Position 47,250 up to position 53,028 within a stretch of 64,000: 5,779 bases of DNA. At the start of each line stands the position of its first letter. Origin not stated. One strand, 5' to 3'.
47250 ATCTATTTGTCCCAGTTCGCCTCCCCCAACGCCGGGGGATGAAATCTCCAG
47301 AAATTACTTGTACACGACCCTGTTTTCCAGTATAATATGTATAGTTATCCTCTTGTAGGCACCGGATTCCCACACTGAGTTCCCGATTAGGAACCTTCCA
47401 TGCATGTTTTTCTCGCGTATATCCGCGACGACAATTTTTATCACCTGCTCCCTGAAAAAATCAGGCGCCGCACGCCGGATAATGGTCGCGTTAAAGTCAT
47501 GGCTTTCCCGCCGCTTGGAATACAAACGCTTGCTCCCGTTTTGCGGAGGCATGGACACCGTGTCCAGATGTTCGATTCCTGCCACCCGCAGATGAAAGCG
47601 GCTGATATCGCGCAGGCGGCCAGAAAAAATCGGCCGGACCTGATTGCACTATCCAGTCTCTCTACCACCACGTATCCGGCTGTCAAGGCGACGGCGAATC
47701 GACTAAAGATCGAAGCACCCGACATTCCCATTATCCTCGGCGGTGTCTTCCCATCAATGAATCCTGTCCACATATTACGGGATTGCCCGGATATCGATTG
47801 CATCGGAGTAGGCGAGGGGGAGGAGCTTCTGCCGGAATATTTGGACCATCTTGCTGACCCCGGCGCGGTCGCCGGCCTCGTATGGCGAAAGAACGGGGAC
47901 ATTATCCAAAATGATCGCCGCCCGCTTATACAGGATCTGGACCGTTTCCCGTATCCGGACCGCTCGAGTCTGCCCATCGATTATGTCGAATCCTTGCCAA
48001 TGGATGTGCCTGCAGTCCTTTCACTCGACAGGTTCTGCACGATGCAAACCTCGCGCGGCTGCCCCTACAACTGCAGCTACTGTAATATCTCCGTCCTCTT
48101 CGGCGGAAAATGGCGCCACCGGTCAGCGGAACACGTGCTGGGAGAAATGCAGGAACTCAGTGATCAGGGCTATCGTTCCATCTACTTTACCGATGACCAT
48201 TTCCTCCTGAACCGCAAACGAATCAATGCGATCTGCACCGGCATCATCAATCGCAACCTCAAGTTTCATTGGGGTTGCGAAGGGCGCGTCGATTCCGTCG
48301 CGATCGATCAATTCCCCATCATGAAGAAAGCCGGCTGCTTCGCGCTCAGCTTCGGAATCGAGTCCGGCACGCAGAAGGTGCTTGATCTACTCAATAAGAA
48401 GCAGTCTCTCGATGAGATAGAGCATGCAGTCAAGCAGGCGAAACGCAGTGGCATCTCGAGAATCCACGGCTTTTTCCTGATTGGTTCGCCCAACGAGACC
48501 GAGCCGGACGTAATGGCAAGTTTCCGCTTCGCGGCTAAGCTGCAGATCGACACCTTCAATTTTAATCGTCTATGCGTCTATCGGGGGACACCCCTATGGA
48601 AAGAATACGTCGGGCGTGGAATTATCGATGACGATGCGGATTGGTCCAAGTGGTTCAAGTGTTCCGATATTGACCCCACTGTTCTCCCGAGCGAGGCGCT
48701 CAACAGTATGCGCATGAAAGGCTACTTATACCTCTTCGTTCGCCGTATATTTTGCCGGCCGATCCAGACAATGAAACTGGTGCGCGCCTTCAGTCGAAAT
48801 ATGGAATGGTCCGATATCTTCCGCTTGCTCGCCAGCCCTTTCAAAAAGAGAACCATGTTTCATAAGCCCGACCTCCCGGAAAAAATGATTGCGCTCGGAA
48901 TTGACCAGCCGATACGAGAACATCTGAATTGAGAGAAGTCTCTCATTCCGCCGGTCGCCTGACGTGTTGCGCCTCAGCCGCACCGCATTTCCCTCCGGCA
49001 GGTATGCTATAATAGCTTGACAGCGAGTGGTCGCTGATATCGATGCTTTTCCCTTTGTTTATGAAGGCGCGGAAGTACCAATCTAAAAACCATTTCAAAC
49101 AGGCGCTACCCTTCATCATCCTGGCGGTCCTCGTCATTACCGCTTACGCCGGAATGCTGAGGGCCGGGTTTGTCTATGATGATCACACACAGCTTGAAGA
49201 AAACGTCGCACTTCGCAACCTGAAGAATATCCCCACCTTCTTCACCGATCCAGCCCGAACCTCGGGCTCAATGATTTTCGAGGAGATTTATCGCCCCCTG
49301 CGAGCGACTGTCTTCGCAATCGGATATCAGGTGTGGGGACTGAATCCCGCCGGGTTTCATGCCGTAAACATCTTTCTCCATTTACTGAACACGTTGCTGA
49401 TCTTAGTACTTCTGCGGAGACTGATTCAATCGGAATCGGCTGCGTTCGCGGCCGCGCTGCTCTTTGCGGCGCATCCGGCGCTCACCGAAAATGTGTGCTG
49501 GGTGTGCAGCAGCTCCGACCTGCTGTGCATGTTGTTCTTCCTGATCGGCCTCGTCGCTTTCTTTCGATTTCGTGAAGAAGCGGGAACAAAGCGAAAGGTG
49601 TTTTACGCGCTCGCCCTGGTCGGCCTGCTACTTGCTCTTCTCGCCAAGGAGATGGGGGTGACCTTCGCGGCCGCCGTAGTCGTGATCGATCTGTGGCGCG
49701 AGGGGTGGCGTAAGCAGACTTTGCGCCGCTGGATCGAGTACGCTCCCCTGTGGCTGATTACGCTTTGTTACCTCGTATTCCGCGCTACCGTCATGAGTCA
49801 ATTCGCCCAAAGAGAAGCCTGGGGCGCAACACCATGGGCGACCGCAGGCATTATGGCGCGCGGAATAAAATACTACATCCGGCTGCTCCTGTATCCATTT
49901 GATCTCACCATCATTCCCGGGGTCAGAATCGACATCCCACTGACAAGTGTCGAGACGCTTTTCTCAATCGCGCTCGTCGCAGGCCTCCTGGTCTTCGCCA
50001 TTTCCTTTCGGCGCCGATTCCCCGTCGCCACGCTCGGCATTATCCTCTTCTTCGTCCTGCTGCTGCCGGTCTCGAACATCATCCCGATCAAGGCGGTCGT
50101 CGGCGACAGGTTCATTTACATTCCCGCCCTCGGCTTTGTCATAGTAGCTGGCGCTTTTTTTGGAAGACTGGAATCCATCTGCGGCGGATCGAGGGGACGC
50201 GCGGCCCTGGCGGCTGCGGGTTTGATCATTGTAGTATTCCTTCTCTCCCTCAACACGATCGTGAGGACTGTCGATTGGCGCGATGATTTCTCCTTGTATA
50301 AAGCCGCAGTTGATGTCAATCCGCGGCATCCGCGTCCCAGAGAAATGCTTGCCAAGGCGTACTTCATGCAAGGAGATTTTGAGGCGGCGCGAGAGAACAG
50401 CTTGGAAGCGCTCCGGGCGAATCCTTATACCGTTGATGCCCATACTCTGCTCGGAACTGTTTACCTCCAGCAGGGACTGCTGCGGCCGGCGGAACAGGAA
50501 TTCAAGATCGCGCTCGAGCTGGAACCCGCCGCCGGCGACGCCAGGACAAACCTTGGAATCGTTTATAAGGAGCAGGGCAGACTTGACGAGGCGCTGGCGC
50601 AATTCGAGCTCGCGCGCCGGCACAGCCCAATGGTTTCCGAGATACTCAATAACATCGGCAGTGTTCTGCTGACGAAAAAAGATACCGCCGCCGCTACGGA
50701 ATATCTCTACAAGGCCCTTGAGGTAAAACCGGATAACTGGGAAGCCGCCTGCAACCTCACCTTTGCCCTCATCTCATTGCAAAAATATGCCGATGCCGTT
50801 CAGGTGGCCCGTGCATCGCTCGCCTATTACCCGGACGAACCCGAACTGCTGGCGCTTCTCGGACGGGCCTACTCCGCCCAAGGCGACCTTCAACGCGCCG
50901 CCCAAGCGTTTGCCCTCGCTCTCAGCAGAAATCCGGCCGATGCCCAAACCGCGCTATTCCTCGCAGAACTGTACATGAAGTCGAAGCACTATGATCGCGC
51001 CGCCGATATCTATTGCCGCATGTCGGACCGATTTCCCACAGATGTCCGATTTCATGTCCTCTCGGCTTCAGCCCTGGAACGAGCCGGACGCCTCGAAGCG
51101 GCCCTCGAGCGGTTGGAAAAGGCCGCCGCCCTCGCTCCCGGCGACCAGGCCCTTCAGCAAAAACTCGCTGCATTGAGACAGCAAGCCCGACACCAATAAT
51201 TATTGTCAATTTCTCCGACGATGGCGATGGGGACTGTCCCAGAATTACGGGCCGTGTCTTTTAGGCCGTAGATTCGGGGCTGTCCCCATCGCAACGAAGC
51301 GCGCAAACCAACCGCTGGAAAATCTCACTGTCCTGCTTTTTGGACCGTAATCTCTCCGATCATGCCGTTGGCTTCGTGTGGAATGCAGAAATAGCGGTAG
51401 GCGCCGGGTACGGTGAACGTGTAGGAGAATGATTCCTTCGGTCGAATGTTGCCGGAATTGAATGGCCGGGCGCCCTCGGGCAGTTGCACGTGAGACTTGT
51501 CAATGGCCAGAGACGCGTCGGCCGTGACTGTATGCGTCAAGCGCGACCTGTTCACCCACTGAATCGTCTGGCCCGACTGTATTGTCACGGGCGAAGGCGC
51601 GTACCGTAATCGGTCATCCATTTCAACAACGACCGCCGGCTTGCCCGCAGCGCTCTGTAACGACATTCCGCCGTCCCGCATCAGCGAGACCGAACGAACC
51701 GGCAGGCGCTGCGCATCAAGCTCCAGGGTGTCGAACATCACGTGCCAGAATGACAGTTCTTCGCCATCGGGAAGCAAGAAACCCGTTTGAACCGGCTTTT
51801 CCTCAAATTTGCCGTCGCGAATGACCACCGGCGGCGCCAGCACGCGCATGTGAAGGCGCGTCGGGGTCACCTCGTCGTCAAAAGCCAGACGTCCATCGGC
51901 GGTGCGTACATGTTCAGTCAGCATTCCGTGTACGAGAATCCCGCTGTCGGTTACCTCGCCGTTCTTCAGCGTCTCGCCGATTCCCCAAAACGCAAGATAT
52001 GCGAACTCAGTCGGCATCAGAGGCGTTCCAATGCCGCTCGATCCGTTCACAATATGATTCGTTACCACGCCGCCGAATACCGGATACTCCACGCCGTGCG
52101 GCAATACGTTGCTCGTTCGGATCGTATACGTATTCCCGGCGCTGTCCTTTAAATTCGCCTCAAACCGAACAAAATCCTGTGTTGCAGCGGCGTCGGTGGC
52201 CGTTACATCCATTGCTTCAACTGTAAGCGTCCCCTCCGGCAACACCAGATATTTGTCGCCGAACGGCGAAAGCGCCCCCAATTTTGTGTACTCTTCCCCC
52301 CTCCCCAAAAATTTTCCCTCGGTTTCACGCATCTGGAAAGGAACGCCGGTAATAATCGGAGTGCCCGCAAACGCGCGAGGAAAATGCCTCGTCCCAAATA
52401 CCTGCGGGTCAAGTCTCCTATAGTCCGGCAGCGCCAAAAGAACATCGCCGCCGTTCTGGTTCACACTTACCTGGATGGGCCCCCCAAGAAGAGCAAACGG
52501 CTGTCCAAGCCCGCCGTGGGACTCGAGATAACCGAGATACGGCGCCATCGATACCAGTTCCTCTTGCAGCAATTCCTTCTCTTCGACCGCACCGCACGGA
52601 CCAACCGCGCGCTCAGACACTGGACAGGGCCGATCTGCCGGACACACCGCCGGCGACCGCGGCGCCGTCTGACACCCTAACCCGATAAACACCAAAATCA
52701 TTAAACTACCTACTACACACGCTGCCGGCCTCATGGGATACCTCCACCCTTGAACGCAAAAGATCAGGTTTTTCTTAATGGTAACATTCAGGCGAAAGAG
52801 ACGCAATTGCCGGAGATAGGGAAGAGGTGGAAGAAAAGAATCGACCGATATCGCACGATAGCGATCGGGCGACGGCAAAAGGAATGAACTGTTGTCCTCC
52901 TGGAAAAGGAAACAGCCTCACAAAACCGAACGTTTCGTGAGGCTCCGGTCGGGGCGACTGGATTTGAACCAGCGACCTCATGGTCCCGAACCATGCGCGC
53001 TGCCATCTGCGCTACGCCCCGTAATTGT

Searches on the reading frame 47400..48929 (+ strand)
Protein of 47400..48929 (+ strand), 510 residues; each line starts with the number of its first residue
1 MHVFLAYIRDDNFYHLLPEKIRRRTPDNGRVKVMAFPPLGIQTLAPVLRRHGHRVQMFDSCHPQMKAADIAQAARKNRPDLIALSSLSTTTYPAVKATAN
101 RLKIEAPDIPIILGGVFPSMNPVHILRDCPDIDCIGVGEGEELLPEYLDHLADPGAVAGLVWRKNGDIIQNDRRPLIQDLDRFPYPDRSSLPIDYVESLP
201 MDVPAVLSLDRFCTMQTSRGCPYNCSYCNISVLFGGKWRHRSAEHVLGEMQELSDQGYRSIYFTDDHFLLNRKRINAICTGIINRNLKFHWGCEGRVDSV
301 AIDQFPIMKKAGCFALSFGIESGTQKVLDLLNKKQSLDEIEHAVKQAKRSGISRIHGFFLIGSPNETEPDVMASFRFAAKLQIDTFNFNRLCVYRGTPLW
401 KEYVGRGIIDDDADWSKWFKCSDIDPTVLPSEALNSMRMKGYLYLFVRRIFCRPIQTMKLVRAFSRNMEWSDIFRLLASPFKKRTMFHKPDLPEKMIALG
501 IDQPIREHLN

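Call 92: search_protein_families(library=pfam, proteins=[window:47400-48929:+], max_evalue=0.000001)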
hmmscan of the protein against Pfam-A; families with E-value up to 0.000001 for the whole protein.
window:47400-48929:+ (510 aa): 2 families
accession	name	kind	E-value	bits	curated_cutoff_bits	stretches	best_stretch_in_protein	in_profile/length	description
PF04055.27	Radical_SAM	-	4.2e-24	86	29.5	1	216-377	2-165/166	Radical SAM superfamily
PF02310.24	B12-binding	-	5.6e-24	84.7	32.1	1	36-147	12-120/121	B12 binding domain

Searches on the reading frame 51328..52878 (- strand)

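Call 92: search_protein_families(library=pfam, proteins=[window:51328-52878:-], max_evalue=0.000001)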
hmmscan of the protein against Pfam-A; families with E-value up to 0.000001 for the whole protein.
window:51328-52878:- (517 aa): 1 family
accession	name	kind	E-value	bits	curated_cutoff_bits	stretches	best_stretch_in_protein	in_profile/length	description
PF00127.26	Copper-bind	-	4.2e-14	53.2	21.2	1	420-513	9-99/99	Copper binding proteins, plastocyanin/azurin family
